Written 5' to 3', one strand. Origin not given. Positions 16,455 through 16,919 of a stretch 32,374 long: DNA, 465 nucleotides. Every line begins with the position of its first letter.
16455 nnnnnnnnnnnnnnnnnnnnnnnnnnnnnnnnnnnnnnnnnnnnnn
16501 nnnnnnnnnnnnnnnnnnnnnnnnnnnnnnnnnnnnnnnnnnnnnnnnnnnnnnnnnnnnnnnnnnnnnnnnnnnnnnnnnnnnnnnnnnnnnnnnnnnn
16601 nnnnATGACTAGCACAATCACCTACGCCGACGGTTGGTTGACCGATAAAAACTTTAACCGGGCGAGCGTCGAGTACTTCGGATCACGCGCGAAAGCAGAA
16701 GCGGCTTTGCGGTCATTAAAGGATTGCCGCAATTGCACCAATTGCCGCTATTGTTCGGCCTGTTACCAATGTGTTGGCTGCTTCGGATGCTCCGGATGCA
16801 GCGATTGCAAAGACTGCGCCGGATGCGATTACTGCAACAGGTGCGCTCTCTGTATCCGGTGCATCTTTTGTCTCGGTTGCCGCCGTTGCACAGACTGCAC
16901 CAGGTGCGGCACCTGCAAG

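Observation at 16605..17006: Protein with cysteine at every third residue for 25 consecutive triplets; first gene of the rightward arm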

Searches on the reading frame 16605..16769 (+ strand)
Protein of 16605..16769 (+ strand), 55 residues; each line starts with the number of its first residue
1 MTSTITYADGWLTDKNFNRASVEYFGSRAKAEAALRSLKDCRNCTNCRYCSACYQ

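Call 58: search_protein_representatives(alignment_id=A5)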
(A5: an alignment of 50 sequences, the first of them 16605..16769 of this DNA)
Query: 50 sequences, 49 profile positions. Proteins with E-value up to 0.001 (for the whole library): 396; up to 1e-10: 195; up to 1e-30: 0. The best 150 are listed.
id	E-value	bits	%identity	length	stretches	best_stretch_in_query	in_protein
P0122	2.7e-24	100.6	-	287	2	3-47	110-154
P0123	5.7e-23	96.4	-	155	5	2-49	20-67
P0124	2.9e-21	91.0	-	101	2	3-49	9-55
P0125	2.9e-21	91.0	-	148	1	2-49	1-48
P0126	4.7e-21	90.3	-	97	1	2-49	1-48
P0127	5.6e-21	90.0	-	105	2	2-49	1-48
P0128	5.8e-21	90.0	-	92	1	2-49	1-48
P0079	7.9e-21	89.6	-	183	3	3-49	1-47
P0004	1.0e-20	89.2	-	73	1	3-49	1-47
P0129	1.3e-20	88.9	-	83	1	2-49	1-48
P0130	1.9e-20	88.3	-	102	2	2-48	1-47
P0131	2.4e-20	88.0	-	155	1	3-49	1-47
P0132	2.7e-20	87.8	-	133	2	3-49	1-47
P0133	3.5e-20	87.5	-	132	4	2-49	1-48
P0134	4.9e-20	87.0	-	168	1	3-49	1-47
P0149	7.6e-18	80.0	-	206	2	3-48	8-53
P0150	1.3e-17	79.3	-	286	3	5-49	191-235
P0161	4.7e-17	77.5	-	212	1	3-49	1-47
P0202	1.0e-14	70.0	-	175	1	3-48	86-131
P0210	1.9e-14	69.1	-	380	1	2-48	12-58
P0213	2.9e-14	68.6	-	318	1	2-43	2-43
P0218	3.6e-14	68.2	-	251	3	4-48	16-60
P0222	4.8e-14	67.8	-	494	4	4-48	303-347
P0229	9.7e-14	66.9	-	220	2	4-48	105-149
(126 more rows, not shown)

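Call 64: search_protein_families(library=pfam, proteins=[P0150, P0222, P0210, P0213, P0161, P0134, P0218, P0229, P0202, P0149], max_evalue=0.01)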
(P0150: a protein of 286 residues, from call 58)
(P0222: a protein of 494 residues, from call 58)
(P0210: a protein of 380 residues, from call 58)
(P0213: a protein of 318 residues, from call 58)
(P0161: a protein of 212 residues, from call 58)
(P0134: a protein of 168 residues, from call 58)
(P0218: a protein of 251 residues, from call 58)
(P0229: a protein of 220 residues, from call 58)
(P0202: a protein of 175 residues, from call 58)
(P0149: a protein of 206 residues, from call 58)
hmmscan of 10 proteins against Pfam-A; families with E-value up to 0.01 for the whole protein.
P0150 (286 aa): 0 families

P0222 (494 aa): 0 families

P0210 (380 aa): 0 families

P0213 (318 aa): 0 families

P0161 (212 aa): 0 families

P0134 (168 aa): 0 families

P0218 (251 aa): 0 families

P0229 (220 aa): 0 families

P0202 (175 aa): 0 families

P0149 (206 aa): 0 families

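Call 69: search_protein_families(library=padloc, proteins=[P0125, P0161, P0210], max_evalue=0.1)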
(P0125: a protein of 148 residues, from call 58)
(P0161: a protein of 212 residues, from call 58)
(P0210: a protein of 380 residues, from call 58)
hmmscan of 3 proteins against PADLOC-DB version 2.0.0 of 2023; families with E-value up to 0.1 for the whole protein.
P0125 (148 aa): 0 families

P0161 (212 aa): 0 families

P0210 (380 aa): 0 families

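Call 88: search_solved_structures(query=A5, max_evalue=10)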
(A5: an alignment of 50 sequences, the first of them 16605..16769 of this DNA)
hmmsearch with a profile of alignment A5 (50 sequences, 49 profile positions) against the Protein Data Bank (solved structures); distinct sequences matched with E-value up to 10: 7.
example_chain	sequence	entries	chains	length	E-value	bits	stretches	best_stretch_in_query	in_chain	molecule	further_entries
6i39_A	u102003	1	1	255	0.065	16.1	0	4-14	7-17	v31Pizza6-AYW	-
6i38_A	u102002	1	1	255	0.075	15.9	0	4-14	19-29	nv2Pizza6-AYW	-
6i37_A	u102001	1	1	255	0.076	15.9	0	4-14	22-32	nv1Pizza6-AYW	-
6i3b_A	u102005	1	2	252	0.14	15.1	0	4-14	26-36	cPizza6-AYW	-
6f0q_A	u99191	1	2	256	0.15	15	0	4-14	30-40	Pizza6-AYW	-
3md3_A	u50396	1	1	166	0.89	12.5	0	8-33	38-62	Nuclear and cytoplasmic polyadenylated RNA-binding protein PUB1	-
7y16_A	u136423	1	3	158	1.8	11.5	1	24-40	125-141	LAS1 protein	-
